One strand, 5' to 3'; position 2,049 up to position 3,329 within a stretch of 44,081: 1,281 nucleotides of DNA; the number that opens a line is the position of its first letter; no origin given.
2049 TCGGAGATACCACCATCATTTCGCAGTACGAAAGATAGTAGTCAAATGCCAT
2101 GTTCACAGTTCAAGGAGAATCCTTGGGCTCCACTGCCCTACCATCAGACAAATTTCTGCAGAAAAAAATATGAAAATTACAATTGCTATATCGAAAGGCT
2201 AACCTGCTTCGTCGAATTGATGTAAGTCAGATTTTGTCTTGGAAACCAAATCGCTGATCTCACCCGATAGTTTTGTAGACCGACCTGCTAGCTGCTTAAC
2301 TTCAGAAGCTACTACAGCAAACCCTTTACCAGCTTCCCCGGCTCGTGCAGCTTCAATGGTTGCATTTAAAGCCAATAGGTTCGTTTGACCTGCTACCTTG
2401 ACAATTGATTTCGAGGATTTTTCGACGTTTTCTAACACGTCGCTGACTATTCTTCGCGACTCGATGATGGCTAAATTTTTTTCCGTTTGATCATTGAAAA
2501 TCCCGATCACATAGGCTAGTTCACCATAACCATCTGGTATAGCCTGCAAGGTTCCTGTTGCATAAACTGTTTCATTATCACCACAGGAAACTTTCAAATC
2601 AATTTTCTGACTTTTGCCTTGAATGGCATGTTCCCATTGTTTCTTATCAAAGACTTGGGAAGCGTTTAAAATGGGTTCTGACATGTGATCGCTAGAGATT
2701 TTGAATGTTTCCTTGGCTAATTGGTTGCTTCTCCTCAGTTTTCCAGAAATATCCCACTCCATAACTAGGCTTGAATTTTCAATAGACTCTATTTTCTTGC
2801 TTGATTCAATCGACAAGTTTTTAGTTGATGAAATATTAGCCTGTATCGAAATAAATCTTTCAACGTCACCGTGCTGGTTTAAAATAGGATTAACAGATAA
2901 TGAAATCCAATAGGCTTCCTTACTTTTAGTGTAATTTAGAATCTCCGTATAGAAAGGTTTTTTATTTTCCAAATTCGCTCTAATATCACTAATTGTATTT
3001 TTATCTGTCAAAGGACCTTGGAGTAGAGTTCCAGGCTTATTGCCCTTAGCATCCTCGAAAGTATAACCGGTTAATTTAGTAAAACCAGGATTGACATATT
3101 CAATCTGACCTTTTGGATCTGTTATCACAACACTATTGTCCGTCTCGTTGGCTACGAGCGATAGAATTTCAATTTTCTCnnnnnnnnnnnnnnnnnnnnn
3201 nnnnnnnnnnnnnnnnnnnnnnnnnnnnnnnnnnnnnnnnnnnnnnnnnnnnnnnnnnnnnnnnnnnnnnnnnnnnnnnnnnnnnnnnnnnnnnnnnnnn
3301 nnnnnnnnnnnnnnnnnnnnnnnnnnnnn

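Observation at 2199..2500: The PAS-array chemoreceptor has no TM segment and an MCP signalling domain truncated just past the hairpin tip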

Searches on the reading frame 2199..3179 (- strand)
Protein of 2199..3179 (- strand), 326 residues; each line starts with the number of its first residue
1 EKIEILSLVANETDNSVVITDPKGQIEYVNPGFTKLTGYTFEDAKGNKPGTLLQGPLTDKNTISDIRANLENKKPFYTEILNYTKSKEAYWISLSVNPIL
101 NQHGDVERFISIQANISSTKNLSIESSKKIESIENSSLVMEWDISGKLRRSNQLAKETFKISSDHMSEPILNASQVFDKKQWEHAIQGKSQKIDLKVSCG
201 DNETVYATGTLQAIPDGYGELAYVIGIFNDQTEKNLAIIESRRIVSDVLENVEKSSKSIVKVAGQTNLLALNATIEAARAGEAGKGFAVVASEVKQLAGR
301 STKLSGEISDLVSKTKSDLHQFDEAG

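Call 20: find_related_loci(query=A1, collection=genome_contigs, flank=8000)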
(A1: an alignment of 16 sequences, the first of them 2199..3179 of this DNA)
Query A1 (326 aa) in genome_contigs; peptide patterns used: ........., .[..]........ (x = any residue, [..] = any of these).
600 stretches matched a pattern (row limit reached: there are more); 587 encode a relative of the query (tblastn E <= 1e-3); the best 80 are kept; 80 distinct loci.
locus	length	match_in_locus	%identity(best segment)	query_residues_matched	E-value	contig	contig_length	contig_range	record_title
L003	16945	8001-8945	40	2-316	3e-64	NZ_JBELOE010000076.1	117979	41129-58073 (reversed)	Catenovulum sediminis strain D2 k141_342, whole genome shotgun sequence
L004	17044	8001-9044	25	21-316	2e-22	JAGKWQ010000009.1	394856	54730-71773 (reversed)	MAG: Cellvibrionaceae bacterium isolate C8_D7_007 C8_D7_007_8, whole genome shotgun sequence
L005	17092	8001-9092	24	9-318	8e-22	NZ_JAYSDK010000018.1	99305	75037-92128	MAG: Zoogloea sp. isolate ZZ2_ZZA245_bin.71 NODE_185_length_99305_cov_17.182690, whole genome shotgun sequence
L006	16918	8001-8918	26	13-298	1e-21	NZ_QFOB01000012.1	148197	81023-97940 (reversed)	MAG: Sphingomonas sp. isolate S2_012_000_R2_83 S2_012_000_R2_scaffold_113, whole genome shotgun sequence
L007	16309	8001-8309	39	202-320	4e-18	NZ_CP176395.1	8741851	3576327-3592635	Paenibacillus sp. MBLB4367 chromosome, complete genome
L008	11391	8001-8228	58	247-315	4e-19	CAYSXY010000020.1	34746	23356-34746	MAG TPA_asm: uncultured Rickettsiales bacterium isolate SRP141376_co5_190 genome assembly, contig: NODE_2813_length_3474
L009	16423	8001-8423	41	171-308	1e-18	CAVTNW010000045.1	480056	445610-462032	MAG: uncultured Alphaproteobacteria bacterium isolate MFD04780.bin.1.203 genome assembly, contig: contig_7556, whole gen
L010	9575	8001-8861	27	19-318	1e-18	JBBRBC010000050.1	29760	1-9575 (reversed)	MAG: Opitutales bacterium isolate Co_metawrap_2325 Cmw_2325_k141_9048561_length_29760_cov_16.9957, whole genome shotgun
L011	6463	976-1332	31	17-135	3e-18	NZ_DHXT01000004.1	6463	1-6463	MAG: Rhodoferax sp. UBA5149 UBA5149_contig_6868, whole genome shotgun sequence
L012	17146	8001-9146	28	16-313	4e-18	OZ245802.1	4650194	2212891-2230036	MAG: Thalassospira sp. isolate d70dfebd-0815-484f-9a72-812bc150d714 genome assembly, chromosome: 1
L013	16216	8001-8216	56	243-314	7e-18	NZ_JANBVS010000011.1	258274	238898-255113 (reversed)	Bradyrhizobium sp. SRS-191 SRS191_Assembly_contig_11, whole genome shotgun sequence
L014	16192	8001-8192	61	257-320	1e-17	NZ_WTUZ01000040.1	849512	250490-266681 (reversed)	Paenibacillus silvestris strain 5J-6 C731, whole genome shotgun sequence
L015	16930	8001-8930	25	24-315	1e-17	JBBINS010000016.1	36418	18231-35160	MAG: Gammaproteobacteria bacterium isolate BR1S70218_bin_261 NODE_1237_length_36418_cov_14.501416, whole genome shotgun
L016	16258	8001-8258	49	247-325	1e-17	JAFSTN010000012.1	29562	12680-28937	MAG: Lachnospiraceae bacterium isolate RGIG3460 Goat_Rumen.Co__c888032, whole genome shotgun sequence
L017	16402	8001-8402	35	162-318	3e-17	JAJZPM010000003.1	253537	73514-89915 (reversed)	MAG: Nitrospirae bacterium isolate SKS1.bin124 NODE_32_length_253537_cov_5.529971, whole genome shotgun sequence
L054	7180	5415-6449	24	4-316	1e-16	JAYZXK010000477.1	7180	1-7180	MAG: Pseudomonadota bacterium isolate XB_MAG586 DB_MAG586_0477, whole genome shotgun sequence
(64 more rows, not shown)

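Call 27: predict_structure(alignment_id=A1)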
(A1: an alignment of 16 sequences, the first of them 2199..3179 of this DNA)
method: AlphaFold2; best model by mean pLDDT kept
length: 326 residues; sequences in the alignment: 16
mean_pLDDT: 85.7   pTM: 0.54
mean pLDDT of the five models: 85.7, 85.2, 84.5, 83.3, 82.6
residues with pLDDT >= 90: 137; 70-90: 166; 50-70: 11; < 50: 12
segments of 3 or more residues with pLDDT < 50: 1-12
pLDDT, mean of each block of 10 residues (from residue 1): 41 75 93 91 94 93 93 92 95 93 93 86 77 86 91 89 65 89 89 87 87 90 93 88 87 86 86 85 82 85 85 86 71
secondary structure, 60 per line:
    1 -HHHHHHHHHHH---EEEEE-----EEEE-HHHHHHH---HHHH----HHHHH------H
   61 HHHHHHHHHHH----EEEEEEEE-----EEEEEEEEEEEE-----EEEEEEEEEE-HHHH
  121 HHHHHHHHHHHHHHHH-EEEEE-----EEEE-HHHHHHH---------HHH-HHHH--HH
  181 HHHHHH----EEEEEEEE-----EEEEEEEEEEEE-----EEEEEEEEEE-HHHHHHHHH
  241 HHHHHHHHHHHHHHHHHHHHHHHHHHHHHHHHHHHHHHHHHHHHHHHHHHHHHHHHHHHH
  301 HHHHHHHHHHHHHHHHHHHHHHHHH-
elements in order: H2-12 E16-20 E26-29 H31-37 H41-44 H49-53 H60-71 E76-83 E89-100 E106-115 H117-136 E138-142 E148-151 H153-159 H173-176 H179-186 E191-198 E204-215 E221-230 H232-325

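Call 31: fold_search(model_id=the predicted structure, library=pdb)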
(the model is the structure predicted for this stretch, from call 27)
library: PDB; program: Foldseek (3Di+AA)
matches with E <= 10: 1195; with E <= 0.001: 595
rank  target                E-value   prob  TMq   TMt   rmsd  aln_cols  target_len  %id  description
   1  6pps_D                1.4e-17  1.00  0.31  0.39  12.8       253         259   25  A blue light illuminated LOV-PAS construct from the LOV-HK sensory protein from Brucella abortus (construct 15-273) (released 2020-07-15)
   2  6ph4_B                2.4e-17  1.00  0.36  0.27  10.2       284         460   24  Full length LOV-PAS-HK construct from the LOV-HK sensory protein from Brucella abortus (light-adapted, construct 15-48 (released 2020-12-30)
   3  6ph4_A                2.6e-17  1.00  0.32  0.34  13.6       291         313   24  Full length LOV-PAS-HK construct from the LOV-HK sensory protein from Brucella abortus (light-adapted, construct 15-48 (released 2020-12-30)
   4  6pps_A                6.1e-17  1.00  0.31  0.40  12.2       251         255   25  A blue light illuminated LOV-PAS construct from the LOV-HK sensory protein from Brucella abortus (construct 15-273) (released 2020-07-15)
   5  9qq6_A                1.3e-16  1.00  0.52  0.37  12.3       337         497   20  Structure of the Azotobacter vinelandii NifL-NifA complex (released 2025-06-18)
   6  6pps_C                7.0e-16  1.00  0.31  0.39  12.8       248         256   25  A blue light illuminated LOV-PAS construct from the LOV-HK sensory protein from Brucella abortus (construct 15-273) (released 2020-07-15)
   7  6pps_B                7.4e-16  1.00  0.31  0.39  12.9       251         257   25  A blue light illuminated LOV-PAS construct from the LOV-HK sensory protein from Brucella abortus (construct 15-273) (released 2020-07-15)
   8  6ph3_C                3.9e-15  1.00  0.31  0.42  13.2       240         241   24  LOV-PAS construct from the LOV-HK sensory protein from Brucella abortus (dark-adapted, construct 15-273) (released 2020-12-30)
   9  9cmf_A                3.2e-14  1.00  0.45  0.22   7.1       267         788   15  Substrate bound DosP (released 2024-11-20)
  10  9bgv_A                5.6e-14  1.00  0.47  0.23   6.5       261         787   16  DosP R97A straight form (released 2024-11-20)
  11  9bkv_B                7.6e-13  1.00  0.45  0.22   6.9       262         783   15  DosP R97A bent form (released 2024-11-20)
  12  9ce0_B                8.0e-13  1.00  0.41  0.20   9.3       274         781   16  DosP Apo Bent form (released 2024-11-20)
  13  3ewk                  1.0e-12  1.00  0.42  0.56   6.6       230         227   20  Structure of the redox sensor domain of Methylococcus capsulatus (Bath) MmoS (released 2009-03-24)
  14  9cdr_A                2.9e-12  1.00  0.42  0.21   7.0       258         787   16  DosP Apo straight form (released 2024-11-20)
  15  9bkv_A                1.1e-11  1.00  0.44  0.21   7.6       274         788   16  DosP R97A bent form (released 2024-11-20)
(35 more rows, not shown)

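Call 45: search_protein_families(library=ncbifam, proteins=[window:2199-3179:-], max_evalue=0.001)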
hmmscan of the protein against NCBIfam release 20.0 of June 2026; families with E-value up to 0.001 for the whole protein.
window:2199-3179:- (326 aa): 18 families
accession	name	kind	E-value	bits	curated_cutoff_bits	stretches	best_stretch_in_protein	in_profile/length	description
NF052652.1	YtvA_fam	equivalog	2.3e-26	92.8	250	1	9-137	5-135/243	YtvA family blue-light photoreceptor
NF010076.0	PRK13557.1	subfamily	1.1e-20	73.6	631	1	12-133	38-163/540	histidine kinase famiy protein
NF058645.1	MCPCtpMPsAe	equivalog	1.5e-19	70.2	900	1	259-315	395-451/558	methyl-accepting chemotaxis protein CtpM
NF041847.1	transduc_aer2_vibrio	equivalog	1.6e-18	66.4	1200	1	259-314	605-660/804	aerotaxis transducer Aer2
NF010077.0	PRK13559.1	subfamily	1.5e-17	63.5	361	1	11-123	50-164/364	hypothetical protein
NF050802.1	AspChtxCcaA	equivalog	9.9e-17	60.6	1300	1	249-308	569-628/700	aspartate chemotaxis receptor CcaA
NF047851.1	MCPCitTducer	equivalog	1.3e-16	60.8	900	1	246-316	354-424/553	methyl-accepting chemotaxis citrate transducer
NF011622.0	PRK15048.1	equivalog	7.6e-16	58.3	900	1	258-316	365-423/553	methyl-accepting chemotaxis protein II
NF052306.1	BluLightHisKinLov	equivalog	8.1e-16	57.8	450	1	10-122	27-142/334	blue-light-activated histidine kinase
NF007309.0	PRK09793.1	equivalog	8.7e-16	58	903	1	259-321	364-426/533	methyl-accepting chemotaxis protein IV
NF011615.0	PRK15041.1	equivalog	2.1e-15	56.4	947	1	258-315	367-424/554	methyl-accepting chemotaxis protein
TIGR02938.1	nifL_nitrog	equivalog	5.1e-15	55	242.45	1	10-128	10-127/494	nitrogen fixation negative regulator NifL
TIGR00229.1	sensory_box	domain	1.4e-14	54.3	22.9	1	4-122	5-122/126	PAS domain S-box protein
NF008467.0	PRK11359.1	equivalog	9.9e-14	50.3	857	1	6-122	138-254/800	oxygen-sensing cyclic-di-GMP phosphodiesterase DosP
NF045675.1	PhdiestaseDibA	equivalog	4e-13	48.6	980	1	8-123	82-196/623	phosphodiesterase DibA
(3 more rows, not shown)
